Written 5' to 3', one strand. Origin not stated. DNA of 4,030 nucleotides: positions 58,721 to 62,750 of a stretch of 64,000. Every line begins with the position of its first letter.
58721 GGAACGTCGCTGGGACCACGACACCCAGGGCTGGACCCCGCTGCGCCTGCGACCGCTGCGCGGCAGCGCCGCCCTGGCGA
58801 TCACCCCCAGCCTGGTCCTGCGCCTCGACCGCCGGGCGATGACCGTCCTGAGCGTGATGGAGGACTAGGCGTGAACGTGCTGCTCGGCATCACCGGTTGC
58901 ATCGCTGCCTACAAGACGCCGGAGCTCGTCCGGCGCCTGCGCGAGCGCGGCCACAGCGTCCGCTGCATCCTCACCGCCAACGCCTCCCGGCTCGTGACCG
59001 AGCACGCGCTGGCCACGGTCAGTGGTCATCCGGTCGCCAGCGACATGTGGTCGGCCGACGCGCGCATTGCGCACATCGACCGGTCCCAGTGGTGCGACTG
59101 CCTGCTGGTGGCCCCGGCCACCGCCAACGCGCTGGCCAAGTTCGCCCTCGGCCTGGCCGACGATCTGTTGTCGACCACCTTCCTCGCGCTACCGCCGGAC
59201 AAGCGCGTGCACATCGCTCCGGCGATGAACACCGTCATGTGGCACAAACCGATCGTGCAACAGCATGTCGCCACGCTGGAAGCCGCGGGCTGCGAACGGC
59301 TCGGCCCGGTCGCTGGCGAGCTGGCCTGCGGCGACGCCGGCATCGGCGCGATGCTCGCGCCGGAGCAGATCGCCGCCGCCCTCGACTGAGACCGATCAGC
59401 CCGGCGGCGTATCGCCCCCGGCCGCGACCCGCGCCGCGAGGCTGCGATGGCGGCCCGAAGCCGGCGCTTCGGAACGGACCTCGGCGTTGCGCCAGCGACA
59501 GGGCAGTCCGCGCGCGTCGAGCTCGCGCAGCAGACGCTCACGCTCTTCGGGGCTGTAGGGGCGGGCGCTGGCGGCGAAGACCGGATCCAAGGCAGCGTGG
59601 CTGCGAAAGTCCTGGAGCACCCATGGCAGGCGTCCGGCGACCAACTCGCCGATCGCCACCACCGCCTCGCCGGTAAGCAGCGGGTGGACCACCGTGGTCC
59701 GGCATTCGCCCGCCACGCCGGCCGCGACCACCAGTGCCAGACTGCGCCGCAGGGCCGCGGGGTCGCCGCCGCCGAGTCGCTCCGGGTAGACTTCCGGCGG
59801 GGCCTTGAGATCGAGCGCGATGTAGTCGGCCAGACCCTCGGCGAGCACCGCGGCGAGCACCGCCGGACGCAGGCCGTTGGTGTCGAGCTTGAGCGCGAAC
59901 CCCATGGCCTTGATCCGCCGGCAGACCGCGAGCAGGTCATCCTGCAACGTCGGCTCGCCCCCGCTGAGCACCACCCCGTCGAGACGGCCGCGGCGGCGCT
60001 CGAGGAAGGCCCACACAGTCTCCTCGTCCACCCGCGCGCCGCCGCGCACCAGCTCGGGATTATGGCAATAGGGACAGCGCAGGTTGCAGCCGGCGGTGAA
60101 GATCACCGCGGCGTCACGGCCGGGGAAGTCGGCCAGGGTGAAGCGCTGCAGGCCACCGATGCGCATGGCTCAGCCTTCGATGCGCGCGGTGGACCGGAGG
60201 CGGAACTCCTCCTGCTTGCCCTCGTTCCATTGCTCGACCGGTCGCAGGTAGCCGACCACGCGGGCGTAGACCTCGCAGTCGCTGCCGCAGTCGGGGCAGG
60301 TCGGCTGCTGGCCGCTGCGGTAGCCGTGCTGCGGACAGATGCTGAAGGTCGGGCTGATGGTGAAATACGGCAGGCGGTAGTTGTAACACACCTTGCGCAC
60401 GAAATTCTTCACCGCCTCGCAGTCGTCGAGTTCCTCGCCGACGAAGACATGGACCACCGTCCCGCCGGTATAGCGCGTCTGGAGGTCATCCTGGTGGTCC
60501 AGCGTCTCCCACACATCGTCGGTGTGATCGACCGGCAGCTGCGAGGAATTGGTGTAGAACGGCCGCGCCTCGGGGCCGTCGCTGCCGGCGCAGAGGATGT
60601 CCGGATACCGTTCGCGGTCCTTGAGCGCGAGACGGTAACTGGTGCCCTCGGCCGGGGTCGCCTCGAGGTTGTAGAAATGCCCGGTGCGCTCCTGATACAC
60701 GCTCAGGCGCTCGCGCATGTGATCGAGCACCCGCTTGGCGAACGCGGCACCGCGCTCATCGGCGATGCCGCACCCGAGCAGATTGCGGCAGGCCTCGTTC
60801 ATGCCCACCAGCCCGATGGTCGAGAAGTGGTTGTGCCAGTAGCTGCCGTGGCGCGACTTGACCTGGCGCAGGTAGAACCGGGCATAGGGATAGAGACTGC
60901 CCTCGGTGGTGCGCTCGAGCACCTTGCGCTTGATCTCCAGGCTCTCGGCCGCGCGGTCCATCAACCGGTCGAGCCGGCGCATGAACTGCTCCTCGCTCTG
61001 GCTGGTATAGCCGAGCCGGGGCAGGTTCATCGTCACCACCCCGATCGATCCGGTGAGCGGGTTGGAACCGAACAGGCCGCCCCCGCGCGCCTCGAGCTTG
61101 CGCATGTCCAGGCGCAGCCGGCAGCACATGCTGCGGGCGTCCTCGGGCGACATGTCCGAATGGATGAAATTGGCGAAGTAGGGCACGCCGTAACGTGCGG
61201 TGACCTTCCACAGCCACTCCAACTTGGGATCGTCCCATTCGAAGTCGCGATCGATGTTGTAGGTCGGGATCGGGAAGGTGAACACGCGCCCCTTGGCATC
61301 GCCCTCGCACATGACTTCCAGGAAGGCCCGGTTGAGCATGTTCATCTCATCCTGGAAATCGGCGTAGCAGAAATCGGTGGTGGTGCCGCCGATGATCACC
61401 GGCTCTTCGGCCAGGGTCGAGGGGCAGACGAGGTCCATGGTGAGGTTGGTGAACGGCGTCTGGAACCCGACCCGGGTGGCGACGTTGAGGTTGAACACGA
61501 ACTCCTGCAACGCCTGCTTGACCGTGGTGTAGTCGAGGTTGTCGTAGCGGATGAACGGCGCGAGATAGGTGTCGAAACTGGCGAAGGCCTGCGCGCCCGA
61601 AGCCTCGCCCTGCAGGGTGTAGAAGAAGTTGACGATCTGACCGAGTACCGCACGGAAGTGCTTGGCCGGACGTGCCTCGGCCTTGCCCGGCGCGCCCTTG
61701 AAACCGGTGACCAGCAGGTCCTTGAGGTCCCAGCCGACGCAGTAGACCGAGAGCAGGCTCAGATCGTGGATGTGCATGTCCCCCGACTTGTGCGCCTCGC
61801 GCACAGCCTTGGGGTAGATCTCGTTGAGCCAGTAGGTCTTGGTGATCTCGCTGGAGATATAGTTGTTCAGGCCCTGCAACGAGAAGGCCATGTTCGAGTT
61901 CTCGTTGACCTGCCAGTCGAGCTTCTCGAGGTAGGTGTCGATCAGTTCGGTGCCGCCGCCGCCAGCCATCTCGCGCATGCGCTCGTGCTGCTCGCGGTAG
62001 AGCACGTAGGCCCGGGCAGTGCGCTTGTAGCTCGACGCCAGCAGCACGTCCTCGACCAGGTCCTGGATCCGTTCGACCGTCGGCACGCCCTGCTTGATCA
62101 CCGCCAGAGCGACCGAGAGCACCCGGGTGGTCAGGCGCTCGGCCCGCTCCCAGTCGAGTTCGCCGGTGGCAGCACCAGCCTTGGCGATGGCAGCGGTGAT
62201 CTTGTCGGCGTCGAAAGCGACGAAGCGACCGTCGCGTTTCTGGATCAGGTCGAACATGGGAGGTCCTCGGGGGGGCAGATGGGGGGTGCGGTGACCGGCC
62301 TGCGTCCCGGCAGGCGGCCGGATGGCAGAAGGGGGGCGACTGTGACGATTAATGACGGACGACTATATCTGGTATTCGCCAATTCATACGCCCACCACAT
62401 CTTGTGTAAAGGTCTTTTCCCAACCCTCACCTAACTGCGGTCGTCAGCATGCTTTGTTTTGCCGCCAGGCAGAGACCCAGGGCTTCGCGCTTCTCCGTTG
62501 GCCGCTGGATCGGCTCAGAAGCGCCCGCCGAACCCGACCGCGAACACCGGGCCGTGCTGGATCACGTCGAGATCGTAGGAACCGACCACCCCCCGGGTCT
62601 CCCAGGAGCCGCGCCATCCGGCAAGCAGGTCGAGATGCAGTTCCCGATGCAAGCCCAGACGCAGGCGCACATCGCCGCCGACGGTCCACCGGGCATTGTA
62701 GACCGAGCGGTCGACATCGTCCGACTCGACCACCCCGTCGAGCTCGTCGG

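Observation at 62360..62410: Tandem NrdR-box-like palindromes (centres 32 bp apart) overlapping a sigma70-like promoter in an AT-rich island upstream of nrdDG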

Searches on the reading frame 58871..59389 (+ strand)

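Call 38: search_protein_families(library=ncbifam, proteins=[window:58871-59389:+])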
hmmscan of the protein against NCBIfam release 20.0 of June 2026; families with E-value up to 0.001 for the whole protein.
window:58871-59389:+ (172 aa): 8 families
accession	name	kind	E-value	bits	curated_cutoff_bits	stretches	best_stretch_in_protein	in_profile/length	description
TIGR00521.1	coaBC_dfp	equivalog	6.2e-54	183.5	219.7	1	1-170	4-173/392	bifunctional phosphopantothenoylcysteine decarboxylase/phosphopantothenate--cysteine ligase CoaBC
TIGR02113.1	coaC_strep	equivalog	1.3e-40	139.1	261.4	1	2-167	2-169/177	phosphopantothenoylcysteine decarboxylase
NF033753.1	RiPP_decarbCypD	equivalog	3.5e-08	33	215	1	4-98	11-109/182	CypD family RiPP peptide-cysteine decarboxylase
TIGR00421.1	ubiX_pad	subfamily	2.5e-05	24.1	108.9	1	3-102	2-103/181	UbiX family flavin prenyltransferase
TIGR02699.1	archaeo_AfpA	hypoth_equivalog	3.3e-05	23.5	192.45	1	76-103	80-107/174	archaeoflavoprotein AfpA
NF006161.0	PRK08305.1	equivalog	8.2e-05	22.3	156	1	5-98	10-108/196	dipicolinate synthase subunit B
TIGR02852.1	spore_dpaB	equivalog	0.00069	19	229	0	20-98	21-103/187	dipicolinate synthase subunit B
TIGR02700.1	flavo_MJ0208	hypoth_equivalog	0.00081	18.7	251.35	0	75-102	86-113/234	dihydromethanopterin reductase (acceptor)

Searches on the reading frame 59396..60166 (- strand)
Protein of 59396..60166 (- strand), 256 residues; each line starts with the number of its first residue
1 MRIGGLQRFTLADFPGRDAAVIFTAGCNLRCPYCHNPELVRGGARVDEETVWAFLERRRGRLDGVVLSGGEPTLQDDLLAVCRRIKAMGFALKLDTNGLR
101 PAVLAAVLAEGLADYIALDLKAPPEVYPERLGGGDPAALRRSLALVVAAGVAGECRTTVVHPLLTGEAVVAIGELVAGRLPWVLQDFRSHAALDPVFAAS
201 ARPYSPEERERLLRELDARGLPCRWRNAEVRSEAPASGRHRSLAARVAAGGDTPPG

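Call 5: search_protein_families(library=pfam, proteins=[window:59396-60166:-])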
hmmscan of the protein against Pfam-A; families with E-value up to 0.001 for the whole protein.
window:59396-60166:- (256 aa): 2 families
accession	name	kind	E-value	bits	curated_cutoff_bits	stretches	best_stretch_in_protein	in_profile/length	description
PF04055.27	Radical_SAM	-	1.1e-21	78.2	29.5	1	21-168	1-158/166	Radical SAM superfamily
PF13353.11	Fer4_12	-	2.7e-08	34.6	22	1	20-88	8-80/137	4Fe-4S single cluster domain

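Call 38: search_protein_families(library=ncbifam, proteins=[window:59396-60166:-])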
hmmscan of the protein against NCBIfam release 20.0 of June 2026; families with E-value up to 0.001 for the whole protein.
window:59396-60166:- (256 aa): 38 families (the best 25 are shown)
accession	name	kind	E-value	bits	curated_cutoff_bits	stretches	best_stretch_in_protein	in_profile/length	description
TIGR02495.1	NrdG2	equivalog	9.4e-54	181.7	131.15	1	3-187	2-192/193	anaerobic ribonucleoside-triphosphate reductase activating protein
TIGR04041.1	activase_YjjW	hypoth_equivalog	3e-17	62.9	250.2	2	49-169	96-217/276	YjjW family glycine radical enzyme activase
TIGR02494.1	PFLE_PFLC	subfamily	7.6e-15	54.9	174.35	2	5-41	3-38/293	glycyl-radical enzyme activating protein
TIGR02493.1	PFLA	equivalog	2.6e-13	49.9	231.75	1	7-125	6-131/235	pyruvate formate-lyase-activating protein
NF045646.2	rSAM_Se_TrsS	equivalog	5.2e-11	41.7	490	1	23-102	92-174/441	radical SAM (seleno)protein TrsS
NF043069.1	T4HPD_activ_SAM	equivalog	1.7e-10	40.8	425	1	4-39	5-39/299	trans-4-hydroxy-L-proline dehydratase activase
TIGR04003.1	rSAM_BssD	equivalog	3.3e-10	39.6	496.45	1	4-39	4-38/314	[benzylsuccinate synthase]-activating enzyme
TIGR02109.1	PQQ_syn_pqqE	equivalog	3.5e-10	39.4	381.35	1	23-143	13-135/358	pyrroloquinoline quinone biosynthesis protein PqqE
TIGR02668.1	moaA_archaeal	equivalog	4e-10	39.2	325.25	1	21-111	14-107/303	GTP 3',8-cyclase MoaA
TIGR04317.1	W_rSAM_matur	equivalog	1.1e-09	37.9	380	1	23-143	10-133/349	tungsten cofactor oxidoreductase radical SAM maturase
NF001199.0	PRK00164.2-1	equivalog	1.4e-08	34.3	231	1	23-121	18-119/308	GTP 3',8-cyclase MoaA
TIGR02826.1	RNR_activ_nrdG3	equivalog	2.4e-08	33.9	151.7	1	10-86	8-85/148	anaerobic ribonucleoside-triphosphate reductase activating protein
TIGR02491.1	NrdG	equivalog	3.6e-08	33.5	126.1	1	20-87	18-92/154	anaerobic ribonucleoside-triphosphate reductase activating protein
NF007483.0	PRK10076.1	equivalog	3.8e-08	32.9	326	1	2-41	23-61/292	[formate-C-acetyltransferase]-activating enzyme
NF045574.1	sacti_mat_StsB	exception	5.3e-08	32.1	625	1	22-154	101-236/466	StsB family radical SAM/SPASM domain sactipeptide maturase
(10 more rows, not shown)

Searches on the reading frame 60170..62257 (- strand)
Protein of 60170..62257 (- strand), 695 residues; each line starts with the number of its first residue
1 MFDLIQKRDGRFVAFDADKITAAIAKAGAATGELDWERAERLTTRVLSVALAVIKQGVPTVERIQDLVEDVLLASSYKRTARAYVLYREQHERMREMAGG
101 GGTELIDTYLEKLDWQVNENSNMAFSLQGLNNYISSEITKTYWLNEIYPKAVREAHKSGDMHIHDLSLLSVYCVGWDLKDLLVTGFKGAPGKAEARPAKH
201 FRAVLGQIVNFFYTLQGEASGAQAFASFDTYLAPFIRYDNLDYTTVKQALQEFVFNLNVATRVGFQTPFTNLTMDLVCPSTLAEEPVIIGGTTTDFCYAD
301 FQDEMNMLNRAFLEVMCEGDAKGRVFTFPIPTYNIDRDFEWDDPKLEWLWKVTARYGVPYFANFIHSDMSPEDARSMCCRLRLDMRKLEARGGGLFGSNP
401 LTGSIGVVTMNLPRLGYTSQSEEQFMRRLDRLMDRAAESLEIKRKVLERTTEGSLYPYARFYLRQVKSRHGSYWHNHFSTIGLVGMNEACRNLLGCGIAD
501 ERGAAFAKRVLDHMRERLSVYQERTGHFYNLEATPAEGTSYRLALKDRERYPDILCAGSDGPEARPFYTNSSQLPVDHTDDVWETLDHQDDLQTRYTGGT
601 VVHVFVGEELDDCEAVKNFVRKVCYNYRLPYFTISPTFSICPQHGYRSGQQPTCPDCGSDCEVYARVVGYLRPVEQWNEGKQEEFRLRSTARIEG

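Call 5: search_protein_families(library=pfam, proteins=[window:60170-62257:-])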
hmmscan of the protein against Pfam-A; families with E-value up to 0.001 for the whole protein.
window:60170-62257:- (695 aa): 2 families
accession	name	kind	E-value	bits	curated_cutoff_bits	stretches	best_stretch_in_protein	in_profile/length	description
PF13597.11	NRDD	-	2e-194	647.8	26.2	1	119-689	1-560/562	Anaerobic ribonucleoside-triphosphate reductase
PF03477.21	ATP-cone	-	2.6e-20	73.2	25.8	1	5-92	3-87/88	ATP cone domain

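Call 10: find_encoding_contigs(protein=window:60170-62257:-, flank=10000, max_places=10)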
Protein window:60170-62257:- (695 aa): 2 contigs read that carry it; 1 place shown.
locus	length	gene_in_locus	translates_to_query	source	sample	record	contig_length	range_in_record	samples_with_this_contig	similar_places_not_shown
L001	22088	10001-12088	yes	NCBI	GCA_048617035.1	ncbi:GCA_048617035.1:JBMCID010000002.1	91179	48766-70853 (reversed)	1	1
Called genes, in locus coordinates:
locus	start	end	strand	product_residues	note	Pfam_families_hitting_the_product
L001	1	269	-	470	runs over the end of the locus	PF04773:FecR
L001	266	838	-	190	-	PF04542:Sigma70_r2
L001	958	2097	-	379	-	PF07005:SBD_N, PF17042:NBD_C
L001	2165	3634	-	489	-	-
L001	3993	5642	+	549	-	PF00342:PGI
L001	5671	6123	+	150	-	-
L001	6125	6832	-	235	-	PF03629:SASA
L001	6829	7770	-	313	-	PF13424:TPR_12 (faint), PF07719:TPR_2 (faint)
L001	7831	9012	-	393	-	PF01261:AP_endonuc_2 (weak)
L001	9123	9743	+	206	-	-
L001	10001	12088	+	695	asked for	PF03477:ATP-cone, PF13597:NRDD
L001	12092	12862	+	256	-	PF13353:Fer4_12, PF04055:Radical_SAM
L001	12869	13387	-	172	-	PF02441:Flavoprotein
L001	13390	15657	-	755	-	-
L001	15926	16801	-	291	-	PF00793:DAHP_synth_1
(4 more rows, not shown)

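Call 11: find_related_loci(query=window:60170-62257:-, collection=genome_contigs, flank=10000)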
Query window:60170-62257:- (695 aa) in genome_contigs; peptide patterns used: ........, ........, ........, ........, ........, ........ (x = any residue, [..] = any of these).
600 stretches matched a pattern (row limit reached: there are more); 586 encode a relative of the query (tblastn E <= 1e-3); the best 80 are kept; 80 distinct loci.
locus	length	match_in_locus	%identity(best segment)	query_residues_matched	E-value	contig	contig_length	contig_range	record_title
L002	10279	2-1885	98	68-695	0e+0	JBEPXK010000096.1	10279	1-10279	MAG: Planctomycetota bacterium isolate 02_S197.metabat2_refined.007 NODE_2156_length_10279_cov_3.490445, whole genome sh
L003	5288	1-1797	82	97-693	0e+0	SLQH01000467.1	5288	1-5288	MAG: Planctomycetota bacterium isolate CSSed165cm_524 CSSed16-5cm-79176, whole genome shotgun sequence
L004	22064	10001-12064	68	1-690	0e+0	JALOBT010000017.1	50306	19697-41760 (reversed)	MAG: Candidatus Cloacimonadota bacterium isolate SO_2017_LW3 bin 64 NODE_1455_length_50306_cov_1.460930_LW162_2017, whol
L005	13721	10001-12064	67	1-690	0e+0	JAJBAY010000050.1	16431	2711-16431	MAG: Candidatus Cloacimonadota bacterium isolate BF1 Bin 92 scaffold_5419_c1, whole genome shotgun sequence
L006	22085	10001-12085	67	1-693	0e+0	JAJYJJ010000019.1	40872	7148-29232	MAG: Nitrospirae bacterium isolate DBS2-1.bin158 NODE_1600_length_40872_cov_4.600982, whole genome shotgun sequence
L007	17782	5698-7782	67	1-693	0e+0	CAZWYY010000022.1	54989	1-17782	MAG TPA_asm: uncultured Spirochaetaceae bacterium isolate SRP214966_co4_496 genome assembly, contig: NODE_310_length_549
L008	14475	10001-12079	67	1-690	0e+0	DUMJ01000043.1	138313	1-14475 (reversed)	MAG TPA_asm: bacterium isolate AS04akNAM_5 26101_AS04, whole genome shotgun sequence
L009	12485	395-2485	66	1-695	0e+0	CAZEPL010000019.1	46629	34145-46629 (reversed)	MAG TPA_asm: uncultured Spirochaetaceae bacterium isolate binchicken_co228_579 genome assembly, contig: NODE_825_length_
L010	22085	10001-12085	66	1-693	0e+0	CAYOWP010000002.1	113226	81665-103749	MAG TPA_asm: uncultured archaeon isolate SRP141552_co1_245 genome assembly, contig: NODE_44_length_113226_cov_18.378003,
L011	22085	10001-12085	67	1-692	0e+0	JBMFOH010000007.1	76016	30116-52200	MAG: bacterium isolate KM4338-32 NODE_7_length_76016_cov_6.471550, whole genome shotgun sequence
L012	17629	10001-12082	66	1-693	0e+0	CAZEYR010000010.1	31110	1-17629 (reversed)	MAG TPA_asm: uncultured Gammaproteobacteria bacterium isolate SRP263991_co3_384 genome assembly, contig: NODE_1203_lengt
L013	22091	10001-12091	66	1-695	0e+0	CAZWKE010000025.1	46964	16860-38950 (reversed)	MAG TPA_asm: uncultured Spirochaetaceae bacterium isolate binchicken_co151_536 genome assembly, contig: NODE_932_length_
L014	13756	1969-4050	67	1-692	0e+0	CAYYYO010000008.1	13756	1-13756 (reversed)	MAG TPA_asm: uncultured archaeon isolate binchicken_co256_318 genome assembly, contig: NODE_10780_length_13756_cov_7.671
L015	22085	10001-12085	65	1-692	0e+0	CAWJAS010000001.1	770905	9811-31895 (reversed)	MAG: Candidatus Magasanikbacteria bacterium isolate MFD04716.bin.1.126 genome assembly, contig: contig_41330, whole geno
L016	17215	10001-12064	67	1-690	0e+0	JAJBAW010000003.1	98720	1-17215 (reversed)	MAG: Candidatus Cloacimonadota bacterium isolate BF1 Bin 88 scaffold_334_c1, whole genome shotgun sequence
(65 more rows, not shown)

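Call 25: find_homologous_proteins(query=window:60170-62257:-, max_evalue=1e-100)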
Query window:60170-62257:- (695 aa): 8000 proteins with E <= 1e-100 among 8000 candidates; the best 120 are listed.
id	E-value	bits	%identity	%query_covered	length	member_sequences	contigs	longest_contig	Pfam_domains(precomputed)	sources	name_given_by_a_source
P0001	0.0e+0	1151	69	100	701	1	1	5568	PF03477.22,PF13597.12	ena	-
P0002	0.0e+0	1150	69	100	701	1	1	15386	PF03477.22,PF13597.12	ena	-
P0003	0.0e+0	1149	69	100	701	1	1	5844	PF03477.22,PF13597.12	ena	-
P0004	0.0e+0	1147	68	100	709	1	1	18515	PF03477.22,PF13597.12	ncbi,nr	ncbi:MAG: ribonucleoside triphosphate reductase [Methanobacteriota archaeon]|nr:MAG: ribonucleoside 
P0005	0.0e+0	1146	68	100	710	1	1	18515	PF03477.22,PF13597.12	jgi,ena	-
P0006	0.0e+0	1142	70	99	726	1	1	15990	PF03477.22,PF13597.12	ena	-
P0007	0.0e+0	1142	69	100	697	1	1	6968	PF03477.22,PF13597.12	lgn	-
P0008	0.0e+0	1141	69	100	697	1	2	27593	PF03477.22,PF13597.12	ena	-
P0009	0.0e+0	1141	69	100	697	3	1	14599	PF03477.22,PF13597.12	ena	-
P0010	0.0e+0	1141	69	100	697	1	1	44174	PF03477.22,PF13597.12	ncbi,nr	ncbi:MAG: ribonucleoside triphosphate reductase [Acidobacteria bacterium]|nr:ribonucleoside triphosp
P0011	0.0e+0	1141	69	100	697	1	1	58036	PF03477.22,PF13597.12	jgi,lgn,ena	-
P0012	0.0e+0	1139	69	100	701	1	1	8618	PF03477.22,PF13597.12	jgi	-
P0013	0.0e+0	1135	69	100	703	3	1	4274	PF03477.22,PF13597.12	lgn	-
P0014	0.0e+0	1133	-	-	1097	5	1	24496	PF03477.22,PF14528.12,PF14890.12,PF13597.12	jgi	-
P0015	0.0e+0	1130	70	100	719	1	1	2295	PF03477.22,PF13597.12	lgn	-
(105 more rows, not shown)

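Call 38: search_protein_families(library=ncbifam, proteins=[window:60170-62257:-])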
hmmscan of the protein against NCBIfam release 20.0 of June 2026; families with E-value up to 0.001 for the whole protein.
window:60170-62257:- (695 aa): 13 families
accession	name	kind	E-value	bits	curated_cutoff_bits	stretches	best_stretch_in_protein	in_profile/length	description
NF006126.0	PRK08270.1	equivalog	0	1063.6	548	1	4-691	4-681/684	ribonucleoside triphosphate reductase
TIGR02487.1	NrdD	equivalog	3.8e-170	567.2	326.35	1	118-688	1-578/581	anaerobic ribonucleoside-triphosphate reductase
NF006358.0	PRK08579.1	equivalog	4.6e-120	401.6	585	2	104-389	11-294/624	anaerobic ribonucleoside triphosphate reductase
NF005497.0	PRK07111.1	equivalog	5e-73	246.7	764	2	2-237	2-234/746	anaerobic ribonucleoside triphosphate reductase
NF006127.0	PRK08271.1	equivalog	5.6e-61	206.8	545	1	152-690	103-626/631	anaerobic ribonucleoside-triphosphate reductase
NF006732.0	PRK09263.1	equivalog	1.3e-56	192.4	657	1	5-688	5-702/712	anaerobic ribonucleoside-triphosphate reductase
TIGR02827.1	RNR_anaer_Bdell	equivalog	2.7e-43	148.4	568.3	1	154-688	78-594/596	anaerobic ribonucleoside-triphosphate reductase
NF011292.0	PRK14704.1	equivalog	5.4e-30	104.6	736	1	117-686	27-612/618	anaerobic ribonucleoside triphosphate reductase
NF005010.0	PRK06406.1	subfamily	1.2e-17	63.4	1125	1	3-97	5-101/771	vitamin B12-dependent ribonucleotide reductase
NF009028.0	PRK12364.1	equivalog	3.4e-12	45.2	1377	1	5-111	3-111/842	ribonucleoside-diphosphate reductase subunit alpha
NF005544.0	PRK07207.1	equivalog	3e-11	41.8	965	1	5-135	36-171/965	ribonucleoside-diphosphate reductase subunit alpha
NF009029.0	PRK12365.1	equivalog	7.8e-10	37.3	1350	1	5-96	11-112/1046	ribonucleoside-diphosphate reductase subunit alpha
NF006207.0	PRK08332.1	equivalog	1.3e-09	35.9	2400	1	5-96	6-97/1684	vitamin B12-dependent ribonucleotide reductase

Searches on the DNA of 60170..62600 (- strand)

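Call 33: search_rna_families(source=window, start=62150, end=62600, threshold=evalue, max_evalue=10)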
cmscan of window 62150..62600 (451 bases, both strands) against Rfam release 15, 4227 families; matches with E-value up to 10: 1.
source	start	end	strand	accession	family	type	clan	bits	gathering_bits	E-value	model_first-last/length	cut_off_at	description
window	62496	62556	-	RF03058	sul1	Cis-reg; riboswitch;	-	13.5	36.2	6.2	1-56/56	no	sul1 RNA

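Call 48: search_rna_families(source=L080, start=9400, end=10100, threshold=evalue, max_evalue=1)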
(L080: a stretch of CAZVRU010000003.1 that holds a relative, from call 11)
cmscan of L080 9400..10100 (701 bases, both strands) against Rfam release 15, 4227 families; matches with E-value up to 1: 0.
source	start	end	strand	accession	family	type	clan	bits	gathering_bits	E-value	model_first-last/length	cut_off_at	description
